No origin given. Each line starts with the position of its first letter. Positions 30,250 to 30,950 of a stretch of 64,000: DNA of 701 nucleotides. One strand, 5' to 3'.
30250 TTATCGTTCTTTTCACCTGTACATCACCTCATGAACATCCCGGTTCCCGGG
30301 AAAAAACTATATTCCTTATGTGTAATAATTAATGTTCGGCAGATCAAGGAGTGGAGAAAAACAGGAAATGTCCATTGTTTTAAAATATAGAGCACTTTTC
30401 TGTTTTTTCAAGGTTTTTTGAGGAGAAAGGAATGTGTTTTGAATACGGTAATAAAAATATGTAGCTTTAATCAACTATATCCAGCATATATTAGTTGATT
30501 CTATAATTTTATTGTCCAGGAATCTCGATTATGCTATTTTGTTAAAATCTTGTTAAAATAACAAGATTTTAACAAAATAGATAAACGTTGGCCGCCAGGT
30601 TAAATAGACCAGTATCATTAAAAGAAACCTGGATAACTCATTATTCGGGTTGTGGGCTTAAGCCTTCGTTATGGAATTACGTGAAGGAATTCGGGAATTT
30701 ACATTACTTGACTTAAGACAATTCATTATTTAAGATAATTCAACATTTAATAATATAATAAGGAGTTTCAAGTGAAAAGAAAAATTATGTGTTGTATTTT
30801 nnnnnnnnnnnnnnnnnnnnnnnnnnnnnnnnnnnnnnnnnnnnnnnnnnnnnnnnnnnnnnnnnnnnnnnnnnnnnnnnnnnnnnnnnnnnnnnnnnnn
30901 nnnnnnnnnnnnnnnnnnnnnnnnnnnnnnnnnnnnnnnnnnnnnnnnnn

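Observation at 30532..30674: A conserved non-coding element occurs in four intergenic regions; this is the best copy, with a 47-bp perfect palindrome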

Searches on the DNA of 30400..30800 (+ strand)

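Call 9: search_rna_families(source=window, start=30400, end=30800, threshold=evalue, max_evalue=10, show_alignments=3)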
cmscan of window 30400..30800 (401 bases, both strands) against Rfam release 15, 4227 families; matches with E-value up to 10: 17.
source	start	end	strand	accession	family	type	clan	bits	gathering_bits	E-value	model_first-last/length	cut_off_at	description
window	30540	30574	-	RF04225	MIR7502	Gene; miRNA;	-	26.3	71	0.62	1-143/143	no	MIR7502 microRNA precursor family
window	30525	30588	+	RF04278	MIR4372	Gene; miRNA;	CL00145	24.1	100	0.061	1-123/123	no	MIR4372 microRNA precursor family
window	30515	30592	+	RF03664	MIR6288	Gene; miRNA;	-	23.6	74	0.022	1-92/92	no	MIR6288 microRNA precursor family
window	30534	30580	-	RF04202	MIR5380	Gene; miRNA;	-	22.9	150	0.034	1-137/137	no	MIR5380 microRNA precursor family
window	30459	30577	+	RF02449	ncr1015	Gene; sRNA;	-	21.9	60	0.87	1-121/121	no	Bacillus sRNA ncr1015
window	30526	30588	-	RF03839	MIR2599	Gene; miRNA;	-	19.6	120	0.3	1-132/132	no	MIR2599 microRNA precursor family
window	30525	30588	-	RF04251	MIR5070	Gene; miRNA;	CL00139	18.7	100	0.61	1-116/116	no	MIR5070 microRNA precursor family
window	30535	30579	+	RF03442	mir-4003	Gene; miRNA;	-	18.2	70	0.96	1-58/58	no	mir-4003 microRNA precursor family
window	30422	30486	-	RF02291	TtnuCD15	Gene; snRNA; snoRNA; CD-box;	-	17.8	75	7.6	1-65/65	no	Tetrahymena snoRNA TtnuCD15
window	30520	30593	-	RF03313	mir-1468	Gene; miRNA;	-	17.7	95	1.1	1-86/86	no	mir-1468 microRNA precursor family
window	30509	30603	-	RF02625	WsnRNA46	Gene; sRNA;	-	17.5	65.3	1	1-151/151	no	Wolbachia sRNA 46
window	30481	30591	-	RF01005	MIR530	Gene; miRNA;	-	16.4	85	1.6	34-141/172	no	MIR530 microRNA precursor family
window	30537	30579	+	RF03731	mir-7371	Gene; miRNA;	-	15.6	62.6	7.1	1-59/59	no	mir-7371 microRNA precursor family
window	30531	30581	-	RF03566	mir-4875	Gene; miRNA;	-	15.5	90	3.3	1-73/73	no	mir-4875 microRNA precursor family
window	30531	30581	-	RF03339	mir-3047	Gene; miRNA;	-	15.2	53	4.1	1-61/61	no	mir-3047 microRNA precursor family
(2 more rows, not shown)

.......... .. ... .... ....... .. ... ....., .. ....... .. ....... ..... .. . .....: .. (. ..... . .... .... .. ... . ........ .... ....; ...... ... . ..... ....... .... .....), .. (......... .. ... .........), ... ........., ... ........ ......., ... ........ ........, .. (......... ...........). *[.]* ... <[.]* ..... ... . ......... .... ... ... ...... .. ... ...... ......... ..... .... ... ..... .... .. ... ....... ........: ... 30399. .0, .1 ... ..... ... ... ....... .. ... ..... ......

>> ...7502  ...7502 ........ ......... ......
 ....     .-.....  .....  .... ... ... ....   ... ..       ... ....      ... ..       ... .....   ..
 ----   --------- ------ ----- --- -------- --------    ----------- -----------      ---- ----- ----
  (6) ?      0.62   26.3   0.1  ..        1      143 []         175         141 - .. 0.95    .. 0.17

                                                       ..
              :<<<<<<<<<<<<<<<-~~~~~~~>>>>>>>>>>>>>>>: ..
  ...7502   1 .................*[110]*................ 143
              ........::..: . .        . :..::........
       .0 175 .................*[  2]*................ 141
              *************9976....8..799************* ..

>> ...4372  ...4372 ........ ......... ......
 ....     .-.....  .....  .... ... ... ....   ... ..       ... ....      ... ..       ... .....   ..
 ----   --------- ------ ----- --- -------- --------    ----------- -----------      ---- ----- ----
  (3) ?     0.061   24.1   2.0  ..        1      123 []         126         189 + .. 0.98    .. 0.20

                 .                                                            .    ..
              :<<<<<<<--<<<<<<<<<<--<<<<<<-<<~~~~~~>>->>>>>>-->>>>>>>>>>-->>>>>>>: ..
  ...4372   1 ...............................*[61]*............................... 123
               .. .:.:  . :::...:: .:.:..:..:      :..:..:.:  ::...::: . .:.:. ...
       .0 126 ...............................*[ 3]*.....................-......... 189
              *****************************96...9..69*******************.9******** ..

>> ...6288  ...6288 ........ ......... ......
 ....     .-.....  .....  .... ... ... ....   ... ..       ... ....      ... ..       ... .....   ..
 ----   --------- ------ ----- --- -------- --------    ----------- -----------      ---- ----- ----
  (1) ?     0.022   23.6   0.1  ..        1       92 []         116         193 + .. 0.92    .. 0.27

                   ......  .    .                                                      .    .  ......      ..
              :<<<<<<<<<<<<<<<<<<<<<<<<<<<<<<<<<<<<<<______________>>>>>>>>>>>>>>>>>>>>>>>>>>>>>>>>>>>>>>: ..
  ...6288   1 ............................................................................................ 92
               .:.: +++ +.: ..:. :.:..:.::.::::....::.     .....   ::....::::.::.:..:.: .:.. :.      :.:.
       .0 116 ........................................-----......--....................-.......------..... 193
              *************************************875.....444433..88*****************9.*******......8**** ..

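Call 95: search_dna_similar(query=window:30530-30680:+, collection=plasmids, mode=distant, max_evalue=0.01, max_rows=10)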
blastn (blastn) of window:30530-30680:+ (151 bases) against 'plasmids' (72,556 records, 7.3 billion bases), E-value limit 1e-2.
No match.

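Call 96: search_dna_similar(query=window:30530-30680:+, collection=phages, mode=distant, max_evalue=0.01, max_rows=10)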
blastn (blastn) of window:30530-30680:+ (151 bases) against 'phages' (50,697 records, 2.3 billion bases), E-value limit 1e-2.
No match.
